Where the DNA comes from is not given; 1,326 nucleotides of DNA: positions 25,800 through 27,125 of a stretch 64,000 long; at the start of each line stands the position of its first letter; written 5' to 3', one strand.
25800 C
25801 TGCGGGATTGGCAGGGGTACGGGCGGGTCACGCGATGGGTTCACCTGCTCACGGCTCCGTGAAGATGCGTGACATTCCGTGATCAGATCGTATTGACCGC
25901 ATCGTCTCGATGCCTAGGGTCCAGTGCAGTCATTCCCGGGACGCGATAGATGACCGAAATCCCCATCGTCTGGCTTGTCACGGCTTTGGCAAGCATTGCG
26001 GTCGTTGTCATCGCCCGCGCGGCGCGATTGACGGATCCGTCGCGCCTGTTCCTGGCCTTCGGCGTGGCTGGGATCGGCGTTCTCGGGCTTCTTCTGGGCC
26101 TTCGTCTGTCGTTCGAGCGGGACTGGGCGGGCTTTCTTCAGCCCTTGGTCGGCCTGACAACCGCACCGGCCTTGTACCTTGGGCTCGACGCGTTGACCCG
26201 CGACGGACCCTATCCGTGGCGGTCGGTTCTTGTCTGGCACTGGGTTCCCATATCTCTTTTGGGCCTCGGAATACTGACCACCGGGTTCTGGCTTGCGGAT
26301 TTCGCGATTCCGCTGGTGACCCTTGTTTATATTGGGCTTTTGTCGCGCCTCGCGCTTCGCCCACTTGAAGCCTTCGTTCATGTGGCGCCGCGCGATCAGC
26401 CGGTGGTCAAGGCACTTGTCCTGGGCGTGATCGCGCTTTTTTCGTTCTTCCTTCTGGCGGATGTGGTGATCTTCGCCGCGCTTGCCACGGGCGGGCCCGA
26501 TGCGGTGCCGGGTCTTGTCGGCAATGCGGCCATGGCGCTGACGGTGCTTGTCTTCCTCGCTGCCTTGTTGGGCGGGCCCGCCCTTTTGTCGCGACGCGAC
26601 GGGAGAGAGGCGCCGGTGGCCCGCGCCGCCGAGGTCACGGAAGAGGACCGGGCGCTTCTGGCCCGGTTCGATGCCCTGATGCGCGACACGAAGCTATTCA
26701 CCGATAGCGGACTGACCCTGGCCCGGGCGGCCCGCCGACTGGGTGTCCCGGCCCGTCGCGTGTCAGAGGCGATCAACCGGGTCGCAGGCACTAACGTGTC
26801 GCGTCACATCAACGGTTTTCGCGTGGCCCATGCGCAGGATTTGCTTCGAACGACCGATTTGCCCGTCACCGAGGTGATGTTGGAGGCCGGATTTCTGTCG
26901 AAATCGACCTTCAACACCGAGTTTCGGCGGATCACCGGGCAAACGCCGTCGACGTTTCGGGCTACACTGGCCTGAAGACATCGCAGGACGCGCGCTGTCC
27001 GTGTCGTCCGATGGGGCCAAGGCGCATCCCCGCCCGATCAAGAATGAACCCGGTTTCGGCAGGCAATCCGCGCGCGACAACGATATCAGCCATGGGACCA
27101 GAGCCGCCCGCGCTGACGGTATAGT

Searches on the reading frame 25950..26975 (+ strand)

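Call 45: search_protein_families(library=pfam, proteins=[window:25950-26975:+], max_evalue=0.001)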
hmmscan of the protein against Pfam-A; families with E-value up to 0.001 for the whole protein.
window:25950-26975:+ (341 aa): 2 families
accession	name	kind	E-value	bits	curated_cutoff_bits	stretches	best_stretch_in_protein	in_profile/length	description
PF12833.13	HTH_18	-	1.2e-19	70.8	33.6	1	261-338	2-79/80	Helix-turn-helix domain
PF00165.29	HTH_AraC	-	1.7e-08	34.8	26.6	1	299-337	1-41/42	Bacterial regulatory helix-turn-helix proteins, AraC family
